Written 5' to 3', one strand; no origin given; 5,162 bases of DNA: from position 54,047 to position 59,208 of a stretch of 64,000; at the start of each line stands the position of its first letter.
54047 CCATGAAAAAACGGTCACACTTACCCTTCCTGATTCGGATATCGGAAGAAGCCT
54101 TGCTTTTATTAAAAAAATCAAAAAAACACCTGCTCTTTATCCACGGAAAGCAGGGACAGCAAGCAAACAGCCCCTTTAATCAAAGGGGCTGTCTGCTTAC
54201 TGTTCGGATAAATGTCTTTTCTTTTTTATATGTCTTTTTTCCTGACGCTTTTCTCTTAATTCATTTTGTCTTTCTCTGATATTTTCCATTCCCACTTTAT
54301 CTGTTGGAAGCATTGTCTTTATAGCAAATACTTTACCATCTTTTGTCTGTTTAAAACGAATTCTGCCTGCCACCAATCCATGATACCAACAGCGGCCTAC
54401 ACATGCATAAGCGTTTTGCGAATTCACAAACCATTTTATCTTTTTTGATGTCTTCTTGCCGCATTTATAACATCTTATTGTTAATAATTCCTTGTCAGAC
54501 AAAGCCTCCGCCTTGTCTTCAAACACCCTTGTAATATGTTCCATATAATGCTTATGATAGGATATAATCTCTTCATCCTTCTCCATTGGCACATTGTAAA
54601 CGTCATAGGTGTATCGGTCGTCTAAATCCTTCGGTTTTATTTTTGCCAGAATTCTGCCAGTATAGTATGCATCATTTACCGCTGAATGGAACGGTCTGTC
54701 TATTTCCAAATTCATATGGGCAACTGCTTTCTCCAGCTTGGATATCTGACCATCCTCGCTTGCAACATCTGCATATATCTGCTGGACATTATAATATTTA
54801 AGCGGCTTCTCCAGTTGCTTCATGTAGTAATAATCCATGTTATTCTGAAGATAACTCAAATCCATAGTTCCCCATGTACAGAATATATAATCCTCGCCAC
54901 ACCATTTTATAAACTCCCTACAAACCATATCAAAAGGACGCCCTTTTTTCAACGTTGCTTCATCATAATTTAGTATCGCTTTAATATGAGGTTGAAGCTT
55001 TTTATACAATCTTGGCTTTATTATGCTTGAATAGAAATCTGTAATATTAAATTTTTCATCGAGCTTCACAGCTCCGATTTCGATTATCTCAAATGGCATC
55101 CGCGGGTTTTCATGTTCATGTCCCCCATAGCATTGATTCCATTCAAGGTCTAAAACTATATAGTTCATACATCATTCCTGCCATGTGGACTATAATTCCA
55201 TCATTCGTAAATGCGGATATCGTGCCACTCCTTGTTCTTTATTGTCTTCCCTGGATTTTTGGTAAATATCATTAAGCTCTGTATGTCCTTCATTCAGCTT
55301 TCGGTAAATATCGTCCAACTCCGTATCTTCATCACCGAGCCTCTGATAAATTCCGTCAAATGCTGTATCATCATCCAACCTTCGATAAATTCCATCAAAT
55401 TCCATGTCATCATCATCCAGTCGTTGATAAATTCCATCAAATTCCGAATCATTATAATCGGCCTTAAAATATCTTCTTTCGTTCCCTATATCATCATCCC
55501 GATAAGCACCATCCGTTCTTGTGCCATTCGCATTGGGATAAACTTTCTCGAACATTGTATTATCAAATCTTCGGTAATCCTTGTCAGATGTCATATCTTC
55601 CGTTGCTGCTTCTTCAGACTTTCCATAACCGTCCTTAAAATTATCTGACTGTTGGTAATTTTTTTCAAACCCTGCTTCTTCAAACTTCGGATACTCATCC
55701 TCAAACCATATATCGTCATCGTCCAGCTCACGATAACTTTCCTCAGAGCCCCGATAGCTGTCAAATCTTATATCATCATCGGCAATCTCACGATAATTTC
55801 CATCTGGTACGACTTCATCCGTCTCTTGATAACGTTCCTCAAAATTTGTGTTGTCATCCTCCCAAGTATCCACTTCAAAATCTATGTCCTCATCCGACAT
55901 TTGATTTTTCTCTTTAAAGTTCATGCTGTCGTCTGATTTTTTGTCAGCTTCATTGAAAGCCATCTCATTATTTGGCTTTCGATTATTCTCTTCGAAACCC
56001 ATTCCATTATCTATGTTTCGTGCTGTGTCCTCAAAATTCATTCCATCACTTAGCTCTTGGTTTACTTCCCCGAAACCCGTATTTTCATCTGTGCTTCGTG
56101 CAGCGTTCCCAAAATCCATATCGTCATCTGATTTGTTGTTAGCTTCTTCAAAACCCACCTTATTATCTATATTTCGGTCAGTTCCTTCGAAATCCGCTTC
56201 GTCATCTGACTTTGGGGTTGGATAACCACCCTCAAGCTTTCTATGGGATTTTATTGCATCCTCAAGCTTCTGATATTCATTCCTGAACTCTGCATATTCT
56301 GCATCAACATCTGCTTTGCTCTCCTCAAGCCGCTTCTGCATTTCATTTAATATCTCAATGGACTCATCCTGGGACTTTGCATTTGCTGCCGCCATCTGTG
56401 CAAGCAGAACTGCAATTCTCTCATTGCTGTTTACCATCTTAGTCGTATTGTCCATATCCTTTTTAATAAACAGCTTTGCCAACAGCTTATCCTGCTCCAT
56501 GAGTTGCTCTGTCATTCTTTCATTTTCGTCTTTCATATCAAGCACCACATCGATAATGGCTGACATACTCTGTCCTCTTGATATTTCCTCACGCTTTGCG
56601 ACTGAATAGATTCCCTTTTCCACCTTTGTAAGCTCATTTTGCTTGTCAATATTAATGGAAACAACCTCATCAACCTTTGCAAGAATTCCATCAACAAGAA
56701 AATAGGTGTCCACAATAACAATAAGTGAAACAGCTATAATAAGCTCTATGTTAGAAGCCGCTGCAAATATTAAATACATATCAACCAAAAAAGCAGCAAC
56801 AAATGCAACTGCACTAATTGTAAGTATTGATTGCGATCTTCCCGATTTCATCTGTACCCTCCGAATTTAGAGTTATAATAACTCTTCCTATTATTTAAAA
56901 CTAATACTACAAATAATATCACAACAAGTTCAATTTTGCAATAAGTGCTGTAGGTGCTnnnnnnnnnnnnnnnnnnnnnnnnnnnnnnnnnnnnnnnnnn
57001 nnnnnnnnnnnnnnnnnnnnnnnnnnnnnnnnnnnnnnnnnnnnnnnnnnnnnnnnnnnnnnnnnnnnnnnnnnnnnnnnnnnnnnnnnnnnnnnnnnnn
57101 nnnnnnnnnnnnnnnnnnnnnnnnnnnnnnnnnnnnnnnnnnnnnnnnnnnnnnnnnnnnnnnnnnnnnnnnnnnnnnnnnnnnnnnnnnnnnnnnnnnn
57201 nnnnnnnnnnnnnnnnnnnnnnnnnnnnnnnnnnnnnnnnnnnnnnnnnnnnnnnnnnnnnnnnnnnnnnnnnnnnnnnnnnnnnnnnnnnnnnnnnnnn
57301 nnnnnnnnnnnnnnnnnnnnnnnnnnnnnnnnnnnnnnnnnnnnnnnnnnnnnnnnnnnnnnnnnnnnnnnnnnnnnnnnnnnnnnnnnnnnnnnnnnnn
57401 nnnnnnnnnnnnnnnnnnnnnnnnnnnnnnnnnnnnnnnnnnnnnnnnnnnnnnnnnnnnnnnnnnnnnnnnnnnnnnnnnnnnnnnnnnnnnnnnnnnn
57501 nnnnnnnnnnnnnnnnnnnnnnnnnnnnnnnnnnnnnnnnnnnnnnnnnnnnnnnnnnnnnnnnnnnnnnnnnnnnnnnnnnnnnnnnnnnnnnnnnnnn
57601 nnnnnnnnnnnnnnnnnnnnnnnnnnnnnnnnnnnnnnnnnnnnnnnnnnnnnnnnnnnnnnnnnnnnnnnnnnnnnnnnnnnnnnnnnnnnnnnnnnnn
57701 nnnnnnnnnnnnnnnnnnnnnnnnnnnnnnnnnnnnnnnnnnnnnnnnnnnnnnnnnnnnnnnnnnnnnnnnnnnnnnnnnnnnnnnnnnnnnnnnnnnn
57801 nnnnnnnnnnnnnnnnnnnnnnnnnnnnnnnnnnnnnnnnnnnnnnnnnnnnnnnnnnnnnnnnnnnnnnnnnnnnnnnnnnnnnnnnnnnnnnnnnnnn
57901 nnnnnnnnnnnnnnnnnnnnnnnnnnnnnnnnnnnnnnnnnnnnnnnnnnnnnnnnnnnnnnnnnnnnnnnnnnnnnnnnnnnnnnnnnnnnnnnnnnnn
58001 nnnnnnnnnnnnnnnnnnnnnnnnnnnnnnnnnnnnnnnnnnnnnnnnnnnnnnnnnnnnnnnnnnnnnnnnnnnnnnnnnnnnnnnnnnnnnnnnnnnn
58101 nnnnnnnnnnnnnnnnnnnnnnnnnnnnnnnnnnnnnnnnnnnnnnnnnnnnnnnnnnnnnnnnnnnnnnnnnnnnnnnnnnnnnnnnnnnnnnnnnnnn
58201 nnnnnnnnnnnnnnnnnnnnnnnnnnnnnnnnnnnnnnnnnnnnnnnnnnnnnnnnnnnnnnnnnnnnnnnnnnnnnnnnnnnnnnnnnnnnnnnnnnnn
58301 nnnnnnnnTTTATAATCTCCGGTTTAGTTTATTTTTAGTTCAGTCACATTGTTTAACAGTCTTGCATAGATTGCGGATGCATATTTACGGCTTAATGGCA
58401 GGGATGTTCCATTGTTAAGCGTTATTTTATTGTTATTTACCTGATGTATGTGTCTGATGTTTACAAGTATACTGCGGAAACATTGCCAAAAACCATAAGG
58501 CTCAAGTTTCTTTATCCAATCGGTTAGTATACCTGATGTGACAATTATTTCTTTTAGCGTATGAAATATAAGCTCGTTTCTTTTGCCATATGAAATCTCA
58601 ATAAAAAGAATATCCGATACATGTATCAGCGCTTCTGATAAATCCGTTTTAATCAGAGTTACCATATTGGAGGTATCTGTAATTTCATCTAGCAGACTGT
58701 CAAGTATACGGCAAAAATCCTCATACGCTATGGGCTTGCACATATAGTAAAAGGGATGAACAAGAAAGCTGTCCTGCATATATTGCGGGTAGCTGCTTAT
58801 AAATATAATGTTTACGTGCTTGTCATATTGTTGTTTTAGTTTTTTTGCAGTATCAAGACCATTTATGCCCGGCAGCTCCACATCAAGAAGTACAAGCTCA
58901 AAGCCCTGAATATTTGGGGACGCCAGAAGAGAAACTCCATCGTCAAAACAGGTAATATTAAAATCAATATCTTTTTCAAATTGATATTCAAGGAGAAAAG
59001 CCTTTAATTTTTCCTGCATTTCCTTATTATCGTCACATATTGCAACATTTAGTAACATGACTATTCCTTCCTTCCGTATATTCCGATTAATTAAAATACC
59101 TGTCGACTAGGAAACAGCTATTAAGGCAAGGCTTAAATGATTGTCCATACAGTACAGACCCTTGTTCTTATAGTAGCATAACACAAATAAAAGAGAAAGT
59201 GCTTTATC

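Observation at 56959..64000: Self-contained LytTR regulon: twin promoters drive a peptidase-lipoprotein operon and a secreted-protein-exporter operon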

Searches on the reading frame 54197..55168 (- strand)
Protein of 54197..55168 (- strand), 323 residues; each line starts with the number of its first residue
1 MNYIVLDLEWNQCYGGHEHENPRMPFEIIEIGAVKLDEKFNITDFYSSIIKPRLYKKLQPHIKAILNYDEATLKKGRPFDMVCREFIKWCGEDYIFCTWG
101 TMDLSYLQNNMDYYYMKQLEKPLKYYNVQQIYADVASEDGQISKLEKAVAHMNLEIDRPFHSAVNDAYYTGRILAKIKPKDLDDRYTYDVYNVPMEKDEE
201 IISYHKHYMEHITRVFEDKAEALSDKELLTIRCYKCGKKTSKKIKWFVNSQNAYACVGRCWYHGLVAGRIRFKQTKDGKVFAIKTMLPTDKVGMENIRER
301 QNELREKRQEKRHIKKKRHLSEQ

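Call 37: search_protein_families(library=pfam, proteins=[window:54197-55168:-], max_evalue=0.001)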
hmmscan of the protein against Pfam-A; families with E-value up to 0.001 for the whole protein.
window:54197-55168:- (323 aa): 2 families
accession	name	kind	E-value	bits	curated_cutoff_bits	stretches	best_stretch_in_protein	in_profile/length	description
PF00929.31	RNase_T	-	1.9e-11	45.2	24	1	23-173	13-163/164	Exonuclease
PF21762.3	DEDDh_C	-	3.5e-05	24.5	27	1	102-174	117-185/188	DNA polymerase III subunit epsilon-like, C-terminal domain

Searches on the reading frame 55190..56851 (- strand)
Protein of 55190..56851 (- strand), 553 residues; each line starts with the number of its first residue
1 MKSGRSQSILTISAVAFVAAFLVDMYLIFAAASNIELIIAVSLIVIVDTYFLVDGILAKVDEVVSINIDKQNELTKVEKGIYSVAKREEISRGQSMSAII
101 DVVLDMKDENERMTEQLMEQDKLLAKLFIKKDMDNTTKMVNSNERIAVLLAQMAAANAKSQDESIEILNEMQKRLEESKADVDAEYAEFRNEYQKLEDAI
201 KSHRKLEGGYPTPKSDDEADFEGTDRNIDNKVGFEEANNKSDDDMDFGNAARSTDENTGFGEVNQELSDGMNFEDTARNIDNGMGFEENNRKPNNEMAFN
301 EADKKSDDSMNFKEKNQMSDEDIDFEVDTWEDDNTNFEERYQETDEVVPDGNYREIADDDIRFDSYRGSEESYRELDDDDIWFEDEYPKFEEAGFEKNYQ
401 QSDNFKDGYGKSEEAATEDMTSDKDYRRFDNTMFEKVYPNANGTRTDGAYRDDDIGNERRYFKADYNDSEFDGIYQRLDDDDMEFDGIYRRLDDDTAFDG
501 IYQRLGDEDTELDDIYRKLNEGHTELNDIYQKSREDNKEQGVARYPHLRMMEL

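Call 6: search_protein_families(library=pfam, proteins=[window:55190-56851:-], max_evalue=0.1)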
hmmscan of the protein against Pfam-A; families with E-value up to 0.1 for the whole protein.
window:55190-56851:- (553 aa): 0 families

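Call 7: search_protein_families(library=ncbifam, proteins=[window:55190-56851:-], max_evalue=0.1)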
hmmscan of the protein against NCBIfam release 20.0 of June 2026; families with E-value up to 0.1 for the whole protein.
window:55190-56851:- (553 aa): 1 family
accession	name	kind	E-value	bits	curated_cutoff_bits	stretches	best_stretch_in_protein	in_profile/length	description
NF033741.1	NlpC_p60_RipA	exception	0.033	13.2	625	1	139-207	153-224/457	NlpC/P60 family peptidoglycan endopeptidase RipA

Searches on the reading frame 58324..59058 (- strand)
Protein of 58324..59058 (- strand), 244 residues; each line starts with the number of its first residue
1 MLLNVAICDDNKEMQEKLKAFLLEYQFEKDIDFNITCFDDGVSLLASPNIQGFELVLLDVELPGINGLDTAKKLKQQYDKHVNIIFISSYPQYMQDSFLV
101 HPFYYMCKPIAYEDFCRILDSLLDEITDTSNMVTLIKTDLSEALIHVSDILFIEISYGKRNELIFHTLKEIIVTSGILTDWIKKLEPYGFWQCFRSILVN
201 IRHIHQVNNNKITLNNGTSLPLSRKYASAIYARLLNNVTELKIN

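Call 6: search_protein_families(library=pfam, proteins=[window:58324-59058:-], max_evalue=0.1)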
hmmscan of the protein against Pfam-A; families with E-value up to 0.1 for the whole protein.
window:58324-59058:- (244 aa): 2 families
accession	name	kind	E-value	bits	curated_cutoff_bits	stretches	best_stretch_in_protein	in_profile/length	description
PF04397.21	LytTR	-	3.2e-16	59.8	22.6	1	144-233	5-96/98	LytTr DNA-binding domain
PF00072.30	Response_reg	-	9.5e-14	51.9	30.2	1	5-117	1-108/111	Response regulator receiver domain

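Call 7: search_protein_families(library=ncbifam, proteins=[window:58324-59058:-], max_evalue=0.1)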
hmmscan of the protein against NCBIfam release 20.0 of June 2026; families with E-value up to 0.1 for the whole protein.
window:58324-59058:- (244 aa): 68 families (the best 25 are shown)
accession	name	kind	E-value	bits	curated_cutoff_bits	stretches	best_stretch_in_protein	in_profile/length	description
NF008677.0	PRK11697.1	equivalog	3.3e-15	56.1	246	1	3-231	2-232/238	two-component system response regulator BtsR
NF010684.1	PRK14084.1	equivalog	8.6e-10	38.8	375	2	50-113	44-106/254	response regulator transcription factor LytR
TIGR02875.1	spore_0_A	equivalog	1.5e-07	30.9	200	1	4-127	4-126/262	sporulation transcription factor Spo0A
NF045901.1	HisKinLetSLeg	equivalog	1.5e-07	29.8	1650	1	5-129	674-795/906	two-component system sensor histidine kinase LetS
NF006900.1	PRK09390.1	equivalog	3.3e-07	30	255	1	4-87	6-82/203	response regulator FixJ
NF053854.1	RespRegPhoBBctds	equivalog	5.7e-07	29.1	270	1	7-90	3-80/225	two-component system response regulator PhoB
NF051850.1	RespRegRprY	equivalog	7.2e-07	28.8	370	1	4-127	6-124/234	response regulator transcription factor RprY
NF052313.1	T9SS_RR_PorX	equivalog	7.2e-07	28.3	300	1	16-112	11-105/513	T9SS response regulator signal transducer PorX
NF008199.0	PRK10955.1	equivalog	3.1e-06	27.3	341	1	5-83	4-75/232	envelope stress response regulator transcription factor CpxR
NF008302.0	PRK11091.1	equivalog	4.3e-06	25.2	838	1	41-145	558-666/779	aerobic respiration two-component sensor histidine kinase ArcB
NF008034.0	PRK10766.1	equivalog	4.4e-06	26.4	275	1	4-88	4-80/231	two-component system response regulator TorR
NF011896.0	PRK15369.1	equivalog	7.5e-06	25.7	242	1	4-91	5-87/211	two component system response regulator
NF008296.0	PRK11083.1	equivalog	9.2e-06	25.2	273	1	23-89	19-82/228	two-component system response regulator CreB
NF040689.1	MtrAB_MtrA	equivalog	1.6e-05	24.4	300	1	7-88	3-76/219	MtrAB system response regulator MtrA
NF008469.0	PRK11361.1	equivalog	4.5e-05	22.3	714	1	5-124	7-121/461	acetoacetate metabolism transcriptional regulator AtoC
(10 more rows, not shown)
